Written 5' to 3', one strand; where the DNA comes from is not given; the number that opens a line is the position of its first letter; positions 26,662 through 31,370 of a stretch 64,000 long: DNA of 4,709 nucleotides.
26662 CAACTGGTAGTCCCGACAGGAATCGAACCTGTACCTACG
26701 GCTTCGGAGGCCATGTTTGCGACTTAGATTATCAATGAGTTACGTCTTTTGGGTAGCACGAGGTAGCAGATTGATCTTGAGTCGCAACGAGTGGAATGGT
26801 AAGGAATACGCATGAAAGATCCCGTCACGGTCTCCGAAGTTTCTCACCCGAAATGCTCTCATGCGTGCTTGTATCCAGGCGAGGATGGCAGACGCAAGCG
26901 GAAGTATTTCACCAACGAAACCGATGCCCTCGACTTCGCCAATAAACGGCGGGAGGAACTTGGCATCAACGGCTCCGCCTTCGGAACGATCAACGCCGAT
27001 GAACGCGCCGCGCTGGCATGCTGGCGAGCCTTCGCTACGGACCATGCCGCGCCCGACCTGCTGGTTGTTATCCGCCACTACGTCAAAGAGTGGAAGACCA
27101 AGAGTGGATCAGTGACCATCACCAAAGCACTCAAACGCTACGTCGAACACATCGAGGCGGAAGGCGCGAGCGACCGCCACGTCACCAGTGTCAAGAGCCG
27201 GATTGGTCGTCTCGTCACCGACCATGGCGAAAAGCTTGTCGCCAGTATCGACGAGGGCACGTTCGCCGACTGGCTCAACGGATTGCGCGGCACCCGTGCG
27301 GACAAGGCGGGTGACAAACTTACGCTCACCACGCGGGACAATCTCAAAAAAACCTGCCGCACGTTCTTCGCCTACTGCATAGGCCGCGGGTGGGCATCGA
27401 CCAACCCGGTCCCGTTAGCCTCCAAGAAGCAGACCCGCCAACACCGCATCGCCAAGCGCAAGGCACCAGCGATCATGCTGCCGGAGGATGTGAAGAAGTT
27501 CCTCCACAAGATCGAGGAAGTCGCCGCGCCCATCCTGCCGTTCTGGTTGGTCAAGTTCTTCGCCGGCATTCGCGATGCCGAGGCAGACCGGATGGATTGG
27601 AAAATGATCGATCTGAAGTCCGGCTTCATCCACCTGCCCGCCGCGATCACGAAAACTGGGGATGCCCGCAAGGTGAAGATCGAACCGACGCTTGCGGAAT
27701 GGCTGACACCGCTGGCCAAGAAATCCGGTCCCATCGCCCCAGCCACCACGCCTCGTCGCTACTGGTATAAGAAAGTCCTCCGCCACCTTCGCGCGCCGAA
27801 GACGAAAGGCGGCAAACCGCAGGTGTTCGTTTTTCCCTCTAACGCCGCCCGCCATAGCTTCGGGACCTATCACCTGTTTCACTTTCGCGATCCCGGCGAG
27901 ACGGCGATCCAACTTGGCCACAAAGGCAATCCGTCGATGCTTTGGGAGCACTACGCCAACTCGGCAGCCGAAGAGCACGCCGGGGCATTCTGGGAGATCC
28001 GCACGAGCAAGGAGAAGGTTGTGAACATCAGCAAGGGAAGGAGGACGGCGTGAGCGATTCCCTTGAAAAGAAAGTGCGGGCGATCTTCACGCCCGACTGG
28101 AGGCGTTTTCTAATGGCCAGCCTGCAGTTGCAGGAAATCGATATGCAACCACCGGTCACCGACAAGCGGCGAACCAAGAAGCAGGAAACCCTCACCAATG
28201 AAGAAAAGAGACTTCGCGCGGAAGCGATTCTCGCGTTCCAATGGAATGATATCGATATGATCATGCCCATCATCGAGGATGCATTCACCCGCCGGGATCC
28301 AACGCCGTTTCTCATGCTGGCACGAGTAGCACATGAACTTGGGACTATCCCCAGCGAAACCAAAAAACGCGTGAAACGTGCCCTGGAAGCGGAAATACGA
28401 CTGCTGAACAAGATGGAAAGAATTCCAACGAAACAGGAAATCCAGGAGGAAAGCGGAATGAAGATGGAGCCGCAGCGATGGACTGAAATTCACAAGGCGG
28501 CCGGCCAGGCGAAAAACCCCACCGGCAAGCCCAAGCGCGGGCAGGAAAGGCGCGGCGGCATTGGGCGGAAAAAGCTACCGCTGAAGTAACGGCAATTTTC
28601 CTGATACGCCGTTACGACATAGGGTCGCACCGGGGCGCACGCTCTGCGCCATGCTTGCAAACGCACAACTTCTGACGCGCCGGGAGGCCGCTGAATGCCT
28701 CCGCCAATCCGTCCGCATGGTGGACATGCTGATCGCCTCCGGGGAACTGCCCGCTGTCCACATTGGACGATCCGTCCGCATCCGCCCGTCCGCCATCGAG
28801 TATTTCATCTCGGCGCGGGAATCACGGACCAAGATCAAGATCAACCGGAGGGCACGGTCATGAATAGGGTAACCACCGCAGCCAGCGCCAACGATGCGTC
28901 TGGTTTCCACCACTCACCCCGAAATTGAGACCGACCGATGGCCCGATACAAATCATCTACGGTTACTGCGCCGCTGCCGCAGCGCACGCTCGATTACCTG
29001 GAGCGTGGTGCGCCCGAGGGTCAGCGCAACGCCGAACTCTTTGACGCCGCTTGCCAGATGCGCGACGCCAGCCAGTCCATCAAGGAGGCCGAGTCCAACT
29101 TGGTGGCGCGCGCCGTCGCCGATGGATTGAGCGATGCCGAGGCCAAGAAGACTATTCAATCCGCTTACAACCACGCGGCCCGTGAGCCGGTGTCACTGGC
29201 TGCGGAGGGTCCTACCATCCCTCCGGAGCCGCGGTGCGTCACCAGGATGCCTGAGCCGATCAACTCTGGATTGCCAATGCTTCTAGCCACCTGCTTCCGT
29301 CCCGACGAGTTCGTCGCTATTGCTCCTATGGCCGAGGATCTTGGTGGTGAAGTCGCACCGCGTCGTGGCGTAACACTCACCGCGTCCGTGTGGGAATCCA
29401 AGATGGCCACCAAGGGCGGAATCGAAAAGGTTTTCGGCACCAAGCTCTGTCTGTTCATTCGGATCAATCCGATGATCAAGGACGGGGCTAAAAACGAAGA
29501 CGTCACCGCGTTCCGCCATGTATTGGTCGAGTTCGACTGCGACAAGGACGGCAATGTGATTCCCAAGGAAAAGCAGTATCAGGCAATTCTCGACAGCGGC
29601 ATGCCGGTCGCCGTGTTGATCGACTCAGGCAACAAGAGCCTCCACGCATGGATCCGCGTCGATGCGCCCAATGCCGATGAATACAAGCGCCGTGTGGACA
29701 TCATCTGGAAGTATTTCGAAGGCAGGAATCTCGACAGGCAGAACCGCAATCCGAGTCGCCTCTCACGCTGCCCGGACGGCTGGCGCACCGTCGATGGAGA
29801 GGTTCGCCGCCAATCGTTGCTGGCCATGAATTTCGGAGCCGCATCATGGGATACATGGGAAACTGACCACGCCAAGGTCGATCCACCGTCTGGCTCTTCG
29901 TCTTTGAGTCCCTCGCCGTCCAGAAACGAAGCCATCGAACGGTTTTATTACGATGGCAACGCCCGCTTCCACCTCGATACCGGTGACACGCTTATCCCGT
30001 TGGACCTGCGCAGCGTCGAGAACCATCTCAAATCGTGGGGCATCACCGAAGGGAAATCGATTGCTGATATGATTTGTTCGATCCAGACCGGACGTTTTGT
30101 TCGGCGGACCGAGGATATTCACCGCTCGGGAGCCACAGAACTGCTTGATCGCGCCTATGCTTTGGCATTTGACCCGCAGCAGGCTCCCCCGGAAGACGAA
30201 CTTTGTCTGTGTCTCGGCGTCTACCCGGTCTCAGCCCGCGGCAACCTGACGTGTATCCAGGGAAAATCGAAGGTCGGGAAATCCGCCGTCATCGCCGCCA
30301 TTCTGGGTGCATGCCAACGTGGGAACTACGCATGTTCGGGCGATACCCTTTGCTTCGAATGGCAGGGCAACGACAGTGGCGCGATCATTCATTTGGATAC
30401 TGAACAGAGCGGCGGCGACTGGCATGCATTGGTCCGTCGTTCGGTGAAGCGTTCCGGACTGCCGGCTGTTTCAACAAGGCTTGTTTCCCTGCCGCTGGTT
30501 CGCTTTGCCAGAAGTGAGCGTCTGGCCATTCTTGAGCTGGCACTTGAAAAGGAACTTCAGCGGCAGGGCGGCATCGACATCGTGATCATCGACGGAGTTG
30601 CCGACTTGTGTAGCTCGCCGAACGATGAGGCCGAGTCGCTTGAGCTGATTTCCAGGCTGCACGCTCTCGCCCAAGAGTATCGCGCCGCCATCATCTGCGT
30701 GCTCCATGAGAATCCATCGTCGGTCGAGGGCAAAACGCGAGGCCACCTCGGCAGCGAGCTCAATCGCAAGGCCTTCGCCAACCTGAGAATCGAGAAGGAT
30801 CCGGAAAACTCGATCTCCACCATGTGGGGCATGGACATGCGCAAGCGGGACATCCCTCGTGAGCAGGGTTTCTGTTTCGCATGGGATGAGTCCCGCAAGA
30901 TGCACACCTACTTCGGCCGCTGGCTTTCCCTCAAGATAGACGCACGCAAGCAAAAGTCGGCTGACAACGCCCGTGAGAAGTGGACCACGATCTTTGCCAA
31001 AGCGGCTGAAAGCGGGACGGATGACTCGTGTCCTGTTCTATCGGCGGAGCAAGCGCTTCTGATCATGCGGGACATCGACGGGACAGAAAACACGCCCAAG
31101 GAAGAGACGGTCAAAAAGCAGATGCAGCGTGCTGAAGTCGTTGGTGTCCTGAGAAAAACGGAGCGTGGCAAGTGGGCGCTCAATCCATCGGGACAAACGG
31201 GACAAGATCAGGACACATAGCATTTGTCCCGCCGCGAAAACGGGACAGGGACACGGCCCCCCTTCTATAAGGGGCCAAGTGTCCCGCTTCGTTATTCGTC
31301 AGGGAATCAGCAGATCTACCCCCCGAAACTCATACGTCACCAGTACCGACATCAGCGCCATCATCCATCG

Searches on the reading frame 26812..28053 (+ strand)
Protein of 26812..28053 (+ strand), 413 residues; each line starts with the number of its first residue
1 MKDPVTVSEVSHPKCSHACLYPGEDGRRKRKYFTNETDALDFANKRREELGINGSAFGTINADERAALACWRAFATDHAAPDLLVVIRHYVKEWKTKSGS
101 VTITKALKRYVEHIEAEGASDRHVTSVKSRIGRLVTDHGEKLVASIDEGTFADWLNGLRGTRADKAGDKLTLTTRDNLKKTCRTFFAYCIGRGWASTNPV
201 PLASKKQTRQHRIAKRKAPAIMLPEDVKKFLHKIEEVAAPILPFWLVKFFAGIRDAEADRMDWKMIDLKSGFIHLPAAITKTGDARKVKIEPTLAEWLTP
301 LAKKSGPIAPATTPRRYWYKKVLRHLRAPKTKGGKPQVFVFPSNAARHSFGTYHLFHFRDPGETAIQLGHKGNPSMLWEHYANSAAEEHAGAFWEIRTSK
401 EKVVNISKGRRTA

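Call 17: search_protein_families(library=pfam, proteins=[window:26812-28053:+], max_evalue=0.001)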
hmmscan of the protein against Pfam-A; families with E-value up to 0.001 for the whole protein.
window:26812-28053:+ (413 aa): 1 family
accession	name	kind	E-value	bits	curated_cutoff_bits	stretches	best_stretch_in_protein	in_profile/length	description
PF00589.27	Phage_integrase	-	6.8e-07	29.6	27.1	1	224-387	5-171/172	Phage integrase family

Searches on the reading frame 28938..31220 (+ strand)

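Call 17: search_protein_families(library=pfam, proteins=[window:28938-31220:+], max_evalue=0.001)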
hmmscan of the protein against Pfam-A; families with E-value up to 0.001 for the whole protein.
window:28938-31220:+ (760 aa): 2 families
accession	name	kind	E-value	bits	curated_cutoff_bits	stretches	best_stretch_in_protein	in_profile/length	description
PF13481.12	AAA_25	-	7e-10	39.3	27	1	431-592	29-191/195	AAA domain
PF13401.12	AAA_22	-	0.00078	20.2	27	0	436-586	6-119/130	AAA domain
